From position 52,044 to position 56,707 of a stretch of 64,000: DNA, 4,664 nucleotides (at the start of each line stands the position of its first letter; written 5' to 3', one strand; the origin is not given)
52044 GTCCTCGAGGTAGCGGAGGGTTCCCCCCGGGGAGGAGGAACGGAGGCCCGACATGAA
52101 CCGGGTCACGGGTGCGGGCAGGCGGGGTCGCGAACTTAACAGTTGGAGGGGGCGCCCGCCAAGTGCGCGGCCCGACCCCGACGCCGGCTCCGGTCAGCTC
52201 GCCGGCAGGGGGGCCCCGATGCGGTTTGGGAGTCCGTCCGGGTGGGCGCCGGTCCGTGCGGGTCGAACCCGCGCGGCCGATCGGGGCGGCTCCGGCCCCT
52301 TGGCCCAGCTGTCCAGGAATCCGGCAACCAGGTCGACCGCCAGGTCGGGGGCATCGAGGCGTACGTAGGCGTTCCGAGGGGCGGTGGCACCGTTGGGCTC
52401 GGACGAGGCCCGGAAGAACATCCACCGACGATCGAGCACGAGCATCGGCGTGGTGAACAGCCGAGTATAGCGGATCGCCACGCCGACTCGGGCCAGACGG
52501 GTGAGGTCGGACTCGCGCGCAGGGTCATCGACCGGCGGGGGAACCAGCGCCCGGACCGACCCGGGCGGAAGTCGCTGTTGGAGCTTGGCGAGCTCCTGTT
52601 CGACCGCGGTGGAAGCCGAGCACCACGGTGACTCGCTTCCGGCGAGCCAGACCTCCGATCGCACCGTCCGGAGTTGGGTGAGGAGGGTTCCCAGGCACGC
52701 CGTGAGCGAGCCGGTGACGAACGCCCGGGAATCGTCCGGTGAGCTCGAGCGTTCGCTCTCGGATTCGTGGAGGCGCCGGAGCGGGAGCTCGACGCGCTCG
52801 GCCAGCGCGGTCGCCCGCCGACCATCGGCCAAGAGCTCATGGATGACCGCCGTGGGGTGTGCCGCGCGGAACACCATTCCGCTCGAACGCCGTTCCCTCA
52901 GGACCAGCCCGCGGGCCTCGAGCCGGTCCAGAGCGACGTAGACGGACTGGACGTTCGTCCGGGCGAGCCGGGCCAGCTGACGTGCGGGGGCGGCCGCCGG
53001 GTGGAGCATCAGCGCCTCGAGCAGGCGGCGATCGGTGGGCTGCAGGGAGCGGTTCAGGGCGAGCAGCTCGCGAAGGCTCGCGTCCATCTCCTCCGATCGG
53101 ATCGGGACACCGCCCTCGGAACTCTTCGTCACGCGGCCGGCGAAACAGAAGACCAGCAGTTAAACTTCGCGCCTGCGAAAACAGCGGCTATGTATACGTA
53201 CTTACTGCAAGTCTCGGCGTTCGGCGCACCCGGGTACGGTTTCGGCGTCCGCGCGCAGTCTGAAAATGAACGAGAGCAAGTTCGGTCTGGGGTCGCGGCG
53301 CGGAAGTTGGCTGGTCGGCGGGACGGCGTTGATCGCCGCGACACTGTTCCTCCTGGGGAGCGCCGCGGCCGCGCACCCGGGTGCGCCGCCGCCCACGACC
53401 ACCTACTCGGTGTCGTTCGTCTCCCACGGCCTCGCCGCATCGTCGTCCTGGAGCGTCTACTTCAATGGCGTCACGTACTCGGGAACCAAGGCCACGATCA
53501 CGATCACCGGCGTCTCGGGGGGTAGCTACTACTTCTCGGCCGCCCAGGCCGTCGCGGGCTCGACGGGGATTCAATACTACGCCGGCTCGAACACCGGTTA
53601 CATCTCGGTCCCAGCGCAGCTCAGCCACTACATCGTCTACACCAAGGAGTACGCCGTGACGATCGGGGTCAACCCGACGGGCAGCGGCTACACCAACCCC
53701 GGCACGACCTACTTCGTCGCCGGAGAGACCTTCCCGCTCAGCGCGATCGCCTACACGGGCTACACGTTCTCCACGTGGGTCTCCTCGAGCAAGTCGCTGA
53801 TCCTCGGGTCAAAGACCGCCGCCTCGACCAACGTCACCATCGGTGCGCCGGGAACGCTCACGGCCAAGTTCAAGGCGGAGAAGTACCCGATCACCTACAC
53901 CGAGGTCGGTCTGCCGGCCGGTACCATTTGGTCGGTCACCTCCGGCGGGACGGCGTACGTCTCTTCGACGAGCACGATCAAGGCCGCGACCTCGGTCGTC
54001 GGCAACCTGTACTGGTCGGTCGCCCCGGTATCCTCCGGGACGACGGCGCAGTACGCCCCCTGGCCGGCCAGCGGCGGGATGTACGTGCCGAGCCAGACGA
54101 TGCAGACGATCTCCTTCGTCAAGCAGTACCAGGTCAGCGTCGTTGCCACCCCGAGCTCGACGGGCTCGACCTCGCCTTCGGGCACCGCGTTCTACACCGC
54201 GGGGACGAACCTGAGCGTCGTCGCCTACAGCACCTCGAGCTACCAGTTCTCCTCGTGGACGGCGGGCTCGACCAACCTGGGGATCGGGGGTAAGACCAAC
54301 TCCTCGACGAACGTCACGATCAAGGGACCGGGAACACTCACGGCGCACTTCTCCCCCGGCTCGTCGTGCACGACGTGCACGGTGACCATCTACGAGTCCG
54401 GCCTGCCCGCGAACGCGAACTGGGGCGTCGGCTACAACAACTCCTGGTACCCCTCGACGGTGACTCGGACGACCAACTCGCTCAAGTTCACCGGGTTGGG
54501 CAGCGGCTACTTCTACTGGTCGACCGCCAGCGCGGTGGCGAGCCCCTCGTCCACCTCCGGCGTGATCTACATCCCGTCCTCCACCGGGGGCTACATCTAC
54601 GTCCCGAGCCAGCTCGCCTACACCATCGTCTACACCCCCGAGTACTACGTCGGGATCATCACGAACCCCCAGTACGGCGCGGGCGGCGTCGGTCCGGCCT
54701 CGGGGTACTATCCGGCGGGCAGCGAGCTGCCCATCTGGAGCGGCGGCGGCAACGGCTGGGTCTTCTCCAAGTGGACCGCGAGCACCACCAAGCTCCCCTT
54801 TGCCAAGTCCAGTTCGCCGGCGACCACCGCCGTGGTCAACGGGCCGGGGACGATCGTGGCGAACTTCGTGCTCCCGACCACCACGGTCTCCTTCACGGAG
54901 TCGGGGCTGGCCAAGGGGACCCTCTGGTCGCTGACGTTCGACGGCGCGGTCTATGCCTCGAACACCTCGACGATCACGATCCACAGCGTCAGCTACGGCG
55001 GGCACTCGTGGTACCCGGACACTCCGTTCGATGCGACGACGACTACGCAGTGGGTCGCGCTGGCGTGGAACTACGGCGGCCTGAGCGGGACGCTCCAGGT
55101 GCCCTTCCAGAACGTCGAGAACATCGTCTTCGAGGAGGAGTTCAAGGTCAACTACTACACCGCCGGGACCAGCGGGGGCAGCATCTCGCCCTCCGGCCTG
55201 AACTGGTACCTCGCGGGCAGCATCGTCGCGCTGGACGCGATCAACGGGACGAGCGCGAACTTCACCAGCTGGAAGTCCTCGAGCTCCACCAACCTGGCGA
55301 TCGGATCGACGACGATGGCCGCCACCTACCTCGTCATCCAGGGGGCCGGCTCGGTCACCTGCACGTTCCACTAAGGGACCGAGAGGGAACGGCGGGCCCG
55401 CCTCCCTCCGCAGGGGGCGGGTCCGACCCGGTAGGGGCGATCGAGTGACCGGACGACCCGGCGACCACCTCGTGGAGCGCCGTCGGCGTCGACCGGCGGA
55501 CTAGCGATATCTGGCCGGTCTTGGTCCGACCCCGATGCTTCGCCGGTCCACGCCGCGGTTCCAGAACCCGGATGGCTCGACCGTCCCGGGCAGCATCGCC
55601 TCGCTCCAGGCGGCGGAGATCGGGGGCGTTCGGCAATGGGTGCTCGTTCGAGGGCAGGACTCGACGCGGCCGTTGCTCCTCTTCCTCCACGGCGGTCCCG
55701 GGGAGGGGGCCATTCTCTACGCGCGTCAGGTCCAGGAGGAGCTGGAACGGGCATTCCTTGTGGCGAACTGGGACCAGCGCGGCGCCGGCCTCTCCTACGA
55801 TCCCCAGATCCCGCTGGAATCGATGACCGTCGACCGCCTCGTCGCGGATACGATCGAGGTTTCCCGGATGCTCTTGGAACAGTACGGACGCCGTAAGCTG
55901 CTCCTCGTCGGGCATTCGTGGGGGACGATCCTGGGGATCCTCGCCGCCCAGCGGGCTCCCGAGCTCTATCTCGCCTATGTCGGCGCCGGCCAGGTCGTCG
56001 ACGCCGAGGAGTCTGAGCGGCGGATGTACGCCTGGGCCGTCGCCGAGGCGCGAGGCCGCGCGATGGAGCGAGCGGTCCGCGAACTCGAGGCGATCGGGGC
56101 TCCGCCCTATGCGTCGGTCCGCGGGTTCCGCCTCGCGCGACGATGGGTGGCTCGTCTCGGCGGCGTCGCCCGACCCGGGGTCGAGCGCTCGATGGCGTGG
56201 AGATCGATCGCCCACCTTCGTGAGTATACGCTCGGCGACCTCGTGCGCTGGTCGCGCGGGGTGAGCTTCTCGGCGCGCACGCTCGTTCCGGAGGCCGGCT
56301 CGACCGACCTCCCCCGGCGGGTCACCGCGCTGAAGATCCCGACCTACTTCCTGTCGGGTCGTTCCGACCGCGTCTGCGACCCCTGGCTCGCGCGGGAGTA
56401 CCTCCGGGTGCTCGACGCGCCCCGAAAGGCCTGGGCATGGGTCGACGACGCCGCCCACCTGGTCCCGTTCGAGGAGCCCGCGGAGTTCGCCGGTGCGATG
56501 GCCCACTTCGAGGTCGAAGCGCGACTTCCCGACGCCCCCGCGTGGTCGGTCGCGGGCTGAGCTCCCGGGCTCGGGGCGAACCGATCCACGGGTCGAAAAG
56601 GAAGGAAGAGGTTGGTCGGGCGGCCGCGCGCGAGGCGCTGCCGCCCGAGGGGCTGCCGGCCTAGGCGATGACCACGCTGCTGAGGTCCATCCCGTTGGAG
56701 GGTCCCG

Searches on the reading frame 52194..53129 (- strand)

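Call 84: search_protein_families(library=pfam, proteins=[window:52194-53129:-], max_evalue=0.01)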
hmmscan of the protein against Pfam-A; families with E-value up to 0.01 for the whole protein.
window:52194-53129:- (311 aa): 4 families
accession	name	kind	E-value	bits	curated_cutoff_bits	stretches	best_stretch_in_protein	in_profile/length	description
PF12802.13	MarR_2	-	4.4e-05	24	27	1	29-80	3-54/61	MarR family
PF25212.1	HVO_A0114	-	4.5e-05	23.6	27.6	1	19-81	10-71/84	HVO_A0114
PF01978.25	TrmB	-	0.0014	18.8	25.6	1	32-92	9-67/68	Sugar-specific transcriptional regulator TrmB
PF13412.12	HTH_24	-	0.0064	16.5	21.9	0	30-76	2-47/48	Winged helix-turn-helix DNA-binding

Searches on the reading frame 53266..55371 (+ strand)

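Call 14: search_protein_families(library=pfam, proteins=[window:53266-55371:+], max_evalue=0.01)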
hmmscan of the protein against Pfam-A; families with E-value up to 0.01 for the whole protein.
window:53266-55371:+ (702 aa): 1 family
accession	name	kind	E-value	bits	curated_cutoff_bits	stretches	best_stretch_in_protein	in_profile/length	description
PF18998.6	Flg_new_2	-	2.7e-17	62.9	23.6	3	132-205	2-72/73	Divergent InlB B-repeat domain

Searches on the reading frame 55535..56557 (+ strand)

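Call 14: search_protein_families(library=pfam, proteins=[window:55535-56557:+], max_evalue=0.01)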
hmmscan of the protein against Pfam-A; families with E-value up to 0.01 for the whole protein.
window:55535-56557:+ (341 aa): 3 families
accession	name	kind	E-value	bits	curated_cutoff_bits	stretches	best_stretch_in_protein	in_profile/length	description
PF12146.15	Hydrolase_4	-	1.2e-18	67.8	27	1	44-314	3-238/239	Serine aminopeptidase, S33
PF00561.26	Abhydrolase_1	-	1.1e-14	55.2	25.8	1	46-315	1-245/245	alpha/beta hydrolase fold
PF12697.13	Abhydrolase_6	-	2.1e-12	48.6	26.3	1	48-320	1-216/217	Alpha/beta hydrolase family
